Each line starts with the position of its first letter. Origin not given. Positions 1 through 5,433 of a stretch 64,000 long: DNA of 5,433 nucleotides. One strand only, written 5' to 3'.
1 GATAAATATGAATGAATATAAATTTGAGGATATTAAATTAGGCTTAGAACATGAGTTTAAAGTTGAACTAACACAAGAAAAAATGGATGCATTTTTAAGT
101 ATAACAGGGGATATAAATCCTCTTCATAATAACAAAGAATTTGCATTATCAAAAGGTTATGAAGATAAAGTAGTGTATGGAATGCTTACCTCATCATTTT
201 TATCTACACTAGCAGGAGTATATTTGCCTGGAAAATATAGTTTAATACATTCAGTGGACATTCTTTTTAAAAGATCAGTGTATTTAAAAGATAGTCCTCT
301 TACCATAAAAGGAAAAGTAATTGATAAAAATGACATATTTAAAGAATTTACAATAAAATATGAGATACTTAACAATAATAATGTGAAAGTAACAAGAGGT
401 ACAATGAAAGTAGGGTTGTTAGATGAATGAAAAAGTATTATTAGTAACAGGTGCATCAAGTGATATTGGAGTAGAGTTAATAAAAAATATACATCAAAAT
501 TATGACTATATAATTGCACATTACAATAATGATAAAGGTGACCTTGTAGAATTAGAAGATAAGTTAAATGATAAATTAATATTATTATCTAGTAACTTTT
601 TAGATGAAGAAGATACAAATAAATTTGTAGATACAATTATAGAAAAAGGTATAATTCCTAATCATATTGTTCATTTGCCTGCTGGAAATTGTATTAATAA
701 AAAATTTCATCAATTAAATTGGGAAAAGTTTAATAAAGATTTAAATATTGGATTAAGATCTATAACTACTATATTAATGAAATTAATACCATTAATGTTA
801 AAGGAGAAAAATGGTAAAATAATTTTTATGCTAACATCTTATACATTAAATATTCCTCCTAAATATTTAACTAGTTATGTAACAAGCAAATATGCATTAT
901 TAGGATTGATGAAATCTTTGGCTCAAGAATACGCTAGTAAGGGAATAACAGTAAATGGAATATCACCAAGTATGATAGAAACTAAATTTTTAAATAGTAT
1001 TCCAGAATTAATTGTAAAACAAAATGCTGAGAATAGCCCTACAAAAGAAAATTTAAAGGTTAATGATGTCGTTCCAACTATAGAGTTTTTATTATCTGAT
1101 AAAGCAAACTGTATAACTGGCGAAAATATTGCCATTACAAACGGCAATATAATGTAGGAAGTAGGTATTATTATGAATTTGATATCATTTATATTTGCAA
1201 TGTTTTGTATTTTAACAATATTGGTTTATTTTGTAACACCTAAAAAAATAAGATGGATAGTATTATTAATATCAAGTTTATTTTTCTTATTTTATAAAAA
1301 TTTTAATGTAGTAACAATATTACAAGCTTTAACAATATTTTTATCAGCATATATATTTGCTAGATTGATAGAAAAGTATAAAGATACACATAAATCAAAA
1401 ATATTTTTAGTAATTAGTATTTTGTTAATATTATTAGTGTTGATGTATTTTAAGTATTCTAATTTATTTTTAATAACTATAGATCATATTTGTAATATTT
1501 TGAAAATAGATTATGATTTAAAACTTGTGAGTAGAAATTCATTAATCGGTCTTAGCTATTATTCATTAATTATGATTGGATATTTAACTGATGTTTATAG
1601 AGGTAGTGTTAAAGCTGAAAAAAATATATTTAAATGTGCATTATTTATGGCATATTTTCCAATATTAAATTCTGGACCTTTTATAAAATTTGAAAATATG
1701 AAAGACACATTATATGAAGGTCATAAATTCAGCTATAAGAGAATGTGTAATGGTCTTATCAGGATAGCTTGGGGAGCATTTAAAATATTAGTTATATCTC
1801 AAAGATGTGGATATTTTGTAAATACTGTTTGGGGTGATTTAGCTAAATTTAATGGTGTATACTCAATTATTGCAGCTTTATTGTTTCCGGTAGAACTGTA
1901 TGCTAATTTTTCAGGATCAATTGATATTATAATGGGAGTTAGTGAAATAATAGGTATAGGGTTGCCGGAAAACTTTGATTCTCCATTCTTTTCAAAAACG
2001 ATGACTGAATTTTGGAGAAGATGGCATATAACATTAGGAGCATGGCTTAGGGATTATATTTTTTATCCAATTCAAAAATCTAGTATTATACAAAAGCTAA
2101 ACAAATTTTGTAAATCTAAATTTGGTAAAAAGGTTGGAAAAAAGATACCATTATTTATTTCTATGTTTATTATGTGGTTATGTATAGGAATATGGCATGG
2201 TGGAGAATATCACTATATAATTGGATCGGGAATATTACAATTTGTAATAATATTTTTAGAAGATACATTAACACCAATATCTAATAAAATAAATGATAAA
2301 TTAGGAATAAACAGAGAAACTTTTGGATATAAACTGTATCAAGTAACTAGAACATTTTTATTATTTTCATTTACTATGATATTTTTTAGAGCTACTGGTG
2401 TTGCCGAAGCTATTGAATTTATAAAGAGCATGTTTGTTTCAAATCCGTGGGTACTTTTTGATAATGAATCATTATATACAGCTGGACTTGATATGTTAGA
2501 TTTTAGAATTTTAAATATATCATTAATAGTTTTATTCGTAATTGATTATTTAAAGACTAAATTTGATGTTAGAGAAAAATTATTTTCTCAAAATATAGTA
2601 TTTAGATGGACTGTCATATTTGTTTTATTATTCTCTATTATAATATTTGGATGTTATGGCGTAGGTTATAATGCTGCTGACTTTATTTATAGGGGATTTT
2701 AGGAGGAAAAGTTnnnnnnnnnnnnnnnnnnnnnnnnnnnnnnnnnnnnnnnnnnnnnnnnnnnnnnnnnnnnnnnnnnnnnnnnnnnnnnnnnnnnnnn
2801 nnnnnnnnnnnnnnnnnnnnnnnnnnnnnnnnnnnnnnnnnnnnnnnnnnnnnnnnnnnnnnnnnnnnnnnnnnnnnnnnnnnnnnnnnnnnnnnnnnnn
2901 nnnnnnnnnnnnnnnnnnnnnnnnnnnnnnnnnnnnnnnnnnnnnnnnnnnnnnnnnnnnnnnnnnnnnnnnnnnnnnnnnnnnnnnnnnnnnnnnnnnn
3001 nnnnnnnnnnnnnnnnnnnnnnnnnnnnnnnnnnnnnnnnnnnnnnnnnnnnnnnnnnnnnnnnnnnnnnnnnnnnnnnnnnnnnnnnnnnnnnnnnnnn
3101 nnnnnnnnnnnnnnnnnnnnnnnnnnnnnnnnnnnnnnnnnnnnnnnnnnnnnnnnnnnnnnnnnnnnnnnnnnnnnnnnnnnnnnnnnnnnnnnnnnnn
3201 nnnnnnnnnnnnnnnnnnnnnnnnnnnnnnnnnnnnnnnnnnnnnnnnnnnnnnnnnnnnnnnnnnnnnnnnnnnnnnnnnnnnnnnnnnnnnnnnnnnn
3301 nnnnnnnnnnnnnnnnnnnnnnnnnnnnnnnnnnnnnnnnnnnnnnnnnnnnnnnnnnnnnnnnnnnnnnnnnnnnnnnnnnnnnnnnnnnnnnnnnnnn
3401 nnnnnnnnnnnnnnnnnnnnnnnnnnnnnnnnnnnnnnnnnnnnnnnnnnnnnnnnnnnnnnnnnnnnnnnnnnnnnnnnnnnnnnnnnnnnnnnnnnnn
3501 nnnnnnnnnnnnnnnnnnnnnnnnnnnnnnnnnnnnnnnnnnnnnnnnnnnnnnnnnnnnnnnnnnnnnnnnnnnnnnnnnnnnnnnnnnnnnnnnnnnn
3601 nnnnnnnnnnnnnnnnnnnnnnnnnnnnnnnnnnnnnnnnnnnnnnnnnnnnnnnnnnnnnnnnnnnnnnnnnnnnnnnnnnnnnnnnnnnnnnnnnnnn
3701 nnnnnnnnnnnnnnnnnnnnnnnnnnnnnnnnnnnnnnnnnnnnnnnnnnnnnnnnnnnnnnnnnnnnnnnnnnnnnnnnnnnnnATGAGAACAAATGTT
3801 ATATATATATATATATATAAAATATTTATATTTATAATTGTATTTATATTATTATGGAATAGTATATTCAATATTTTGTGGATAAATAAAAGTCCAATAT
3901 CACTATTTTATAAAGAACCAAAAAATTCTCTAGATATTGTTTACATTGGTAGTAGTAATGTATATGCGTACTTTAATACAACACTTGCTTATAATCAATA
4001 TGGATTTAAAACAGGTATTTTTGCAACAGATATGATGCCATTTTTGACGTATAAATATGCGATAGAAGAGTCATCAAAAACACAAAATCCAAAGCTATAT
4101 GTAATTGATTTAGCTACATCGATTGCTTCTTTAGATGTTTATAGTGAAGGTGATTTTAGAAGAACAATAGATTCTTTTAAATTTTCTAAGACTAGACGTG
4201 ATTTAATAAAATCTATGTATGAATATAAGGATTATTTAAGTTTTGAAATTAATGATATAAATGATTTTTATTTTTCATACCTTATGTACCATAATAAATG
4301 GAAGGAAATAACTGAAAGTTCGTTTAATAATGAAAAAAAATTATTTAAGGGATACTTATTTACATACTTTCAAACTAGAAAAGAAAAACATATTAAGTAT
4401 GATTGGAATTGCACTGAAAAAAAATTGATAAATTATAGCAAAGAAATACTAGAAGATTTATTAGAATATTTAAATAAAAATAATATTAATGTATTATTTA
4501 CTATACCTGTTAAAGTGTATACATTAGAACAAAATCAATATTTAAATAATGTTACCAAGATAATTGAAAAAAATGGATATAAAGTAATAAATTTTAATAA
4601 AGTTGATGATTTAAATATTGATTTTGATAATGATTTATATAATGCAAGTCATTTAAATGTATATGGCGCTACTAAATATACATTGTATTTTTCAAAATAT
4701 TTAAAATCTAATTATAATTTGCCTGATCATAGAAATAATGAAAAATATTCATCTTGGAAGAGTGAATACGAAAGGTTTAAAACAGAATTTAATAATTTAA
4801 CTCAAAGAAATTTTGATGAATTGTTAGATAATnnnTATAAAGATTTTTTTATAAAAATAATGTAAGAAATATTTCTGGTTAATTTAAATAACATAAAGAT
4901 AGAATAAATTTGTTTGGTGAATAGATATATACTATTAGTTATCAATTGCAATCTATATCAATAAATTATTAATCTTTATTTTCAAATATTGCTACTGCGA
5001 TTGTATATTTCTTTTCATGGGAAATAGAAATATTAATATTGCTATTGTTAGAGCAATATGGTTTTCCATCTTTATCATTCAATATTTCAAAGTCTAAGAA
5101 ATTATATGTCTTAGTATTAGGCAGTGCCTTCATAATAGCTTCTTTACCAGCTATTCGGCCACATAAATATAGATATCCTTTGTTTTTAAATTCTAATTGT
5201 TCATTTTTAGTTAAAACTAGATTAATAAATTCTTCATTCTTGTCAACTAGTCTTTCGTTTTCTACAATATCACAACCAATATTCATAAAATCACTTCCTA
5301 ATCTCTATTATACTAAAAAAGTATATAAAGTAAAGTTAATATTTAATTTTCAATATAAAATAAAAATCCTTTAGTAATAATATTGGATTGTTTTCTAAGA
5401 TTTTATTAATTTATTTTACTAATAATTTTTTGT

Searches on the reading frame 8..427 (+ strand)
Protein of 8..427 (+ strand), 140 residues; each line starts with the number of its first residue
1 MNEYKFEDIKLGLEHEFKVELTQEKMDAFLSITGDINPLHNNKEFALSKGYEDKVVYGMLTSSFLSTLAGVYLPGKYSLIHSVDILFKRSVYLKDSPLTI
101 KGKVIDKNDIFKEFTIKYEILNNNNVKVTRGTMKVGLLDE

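Call 70: search_protein_families(library=padloc, alignment_id=A5, max_evalue=0.000001)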
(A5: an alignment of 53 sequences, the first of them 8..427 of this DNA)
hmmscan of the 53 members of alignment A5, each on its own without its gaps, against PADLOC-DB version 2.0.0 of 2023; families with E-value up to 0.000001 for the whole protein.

A. member 1, window:8-427:+ (140 aa): 0 families

B. families by the number of members that match (of 53 scanned): 15 families
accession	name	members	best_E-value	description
PDLC03841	LeoBC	2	4.5e-15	-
PDLC04140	mad8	2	1.2e-12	mads_8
PDLC04352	PDC-M03B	1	4.4e-62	-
PDLC04349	PDC-M03B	1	6e-54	-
PDLC04348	PDC-M03B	1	3.6e-48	-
PDLC04347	PDC-M03B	1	1.3e-40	-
PDLC04351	PDC-M03B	1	1.3e-29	-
PDLC04999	PDC-S33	1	1.9e-24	-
PDLC04135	mad3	1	3.6e-23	mads_3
PDLC04134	mad2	1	3e-22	mads_2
PDLC03839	LeoA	1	4.9e-17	-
PDLC04346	PDC-M03B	1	1.7e-15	-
PDLC02203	MzaA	1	8.2e-15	-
PDLC02402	Aga_SIR2-PNTD1-PNTD2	1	2.2e-10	Class I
PDLC02418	Aga_SIR2-Kinase-PNTD1-PNTD2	1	1e-06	Class I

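Call 71: search_protein_families(library=pfam, alignment_id=A5, max_evalue=1e-8)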
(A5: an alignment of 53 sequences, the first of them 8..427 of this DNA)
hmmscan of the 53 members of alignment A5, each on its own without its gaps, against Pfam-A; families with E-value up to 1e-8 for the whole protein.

A. member 1, window:8-427:+ (140 aa): 1 family
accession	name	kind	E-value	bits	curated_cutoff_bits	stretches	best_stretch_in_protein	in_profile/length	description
PF01575.25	MaoC_dehydratas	-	1.9e-09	37.6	27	1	12-71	9-68/123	MaoC like domain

B. families by the number of members that match (of 53 scanned): 55 families (the first 25 are shown)
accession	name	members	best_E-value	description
PF01926.29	MMR_HSR1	3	1.1e-57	50S ribosome-binding GTPase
PF02421.24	FeoB_N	2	5.7e-30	Ferrous iron transport protein B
PF00009.33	GTP_EFTU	2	1.4e-22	Elongation factor Tu GTP binding domain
PF00350.29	Dynamin_N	2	9.3e-12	Dynamin family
PF00521.26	DNA_topoisoIV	1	8e-152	DNA gyrase/topoisomerase IV, subunit A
PF00750.26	tRNA-synt_1d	1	9.7e-73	tRNA synthetases class I (R), catalytic domain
PF03462.23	PCRF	1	1.2e-72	PCRF domain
PF03851.20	UvdE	1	1.4e-69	UV-endonuclease UvdE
PF00749.27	tRNA-synt_1c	1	1.8e-69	tRNA synthetases class I (E and Q), catalytic domain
PF06898.16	YqfD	1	9.3e-68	Putative stage IV sporulation protein YqfD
PF02130.23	YbeY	1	3.7e-43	Endoribonuclease YbeY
PF03816.19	LytR_cpsA_psr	1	6.6e-41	LytR_cpsA_psr family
PF00472.26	RF-1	1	1.3e-39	RF-1 domain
PF04101.22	Glyco_tran_28_C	1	3.4e-38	Glycosyltransferase family 28 C-terminal domain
PF03033.26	Glyco_transf_28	1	4.4e-37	Glycosyltransferase family 28 N-terminal domain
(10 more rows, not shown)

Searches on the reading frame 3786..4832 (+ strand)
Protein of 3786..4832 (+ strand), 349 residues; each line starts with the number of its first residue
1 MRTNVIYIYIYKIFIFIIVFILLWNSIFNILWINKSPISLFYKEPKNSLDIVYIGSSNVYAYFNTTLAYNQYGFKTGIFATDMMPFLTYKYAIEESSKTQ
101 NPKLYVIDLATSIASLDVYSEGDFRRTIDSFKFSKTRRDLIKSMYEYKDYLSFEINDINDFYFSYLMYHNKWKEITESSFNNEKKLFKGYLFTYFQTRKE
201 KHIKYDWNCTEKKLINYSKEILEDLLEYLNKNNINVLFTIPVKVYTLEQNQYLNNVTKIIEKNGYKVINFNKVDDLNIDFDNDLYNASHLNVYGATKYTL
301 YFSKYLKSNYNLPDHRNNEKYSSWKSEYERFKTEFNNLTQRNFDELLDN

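Call 28: search_protein_families(library=pfam, proteins=[window:3786-4832:+], max_evalue=0.01)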
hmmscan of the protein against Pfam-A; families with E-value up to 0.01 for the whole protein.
window:3786-4832:+ (349 aa): 1 family
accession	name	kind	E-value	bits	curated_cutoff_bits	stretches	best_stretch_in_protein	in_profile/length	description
PF05211.17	NLBH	-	0.0022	18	24.6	1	249-287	83-121/254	Neuraminyllactose-binding hemagglutinin precursor (NLBH)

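Call 87: search_protein_families(library=padloc, proteins=[window:3786-4832:+], max_evalue=1e-10)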
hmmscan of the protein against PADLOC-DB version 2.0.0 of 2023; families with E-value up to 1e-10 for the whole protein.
window:3786-4832:+ (349 aa): 0 families

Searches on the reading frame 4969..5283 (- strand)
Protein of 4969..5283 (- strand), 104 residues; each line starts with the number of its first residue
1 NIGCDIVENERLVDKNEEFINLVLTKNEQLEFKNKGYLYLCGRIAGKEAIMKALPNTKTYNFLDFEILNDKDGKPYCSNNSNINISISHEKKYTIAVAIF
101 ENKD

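Call 28: search_protein_families(library=pfam, proteins=[window:4969-5283:-], max_evalue=0.01)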
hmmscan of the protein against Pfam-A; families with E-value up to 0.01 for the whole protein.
window:4969-5283:- (104 aa): 2 families
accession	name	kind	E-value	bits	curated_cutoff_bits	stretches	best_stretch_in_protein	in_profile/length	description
PF01648.25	ACPS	-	1.1e-09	38.8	25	1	2-98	2-111/111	4'-phosphopantetheinyl transferase superfamily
PF22624.1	AASDHPPT_N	-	0.00043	20.9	27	1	38-98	36-97/100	4'-phosphopantetheinyl transferase, N-terminal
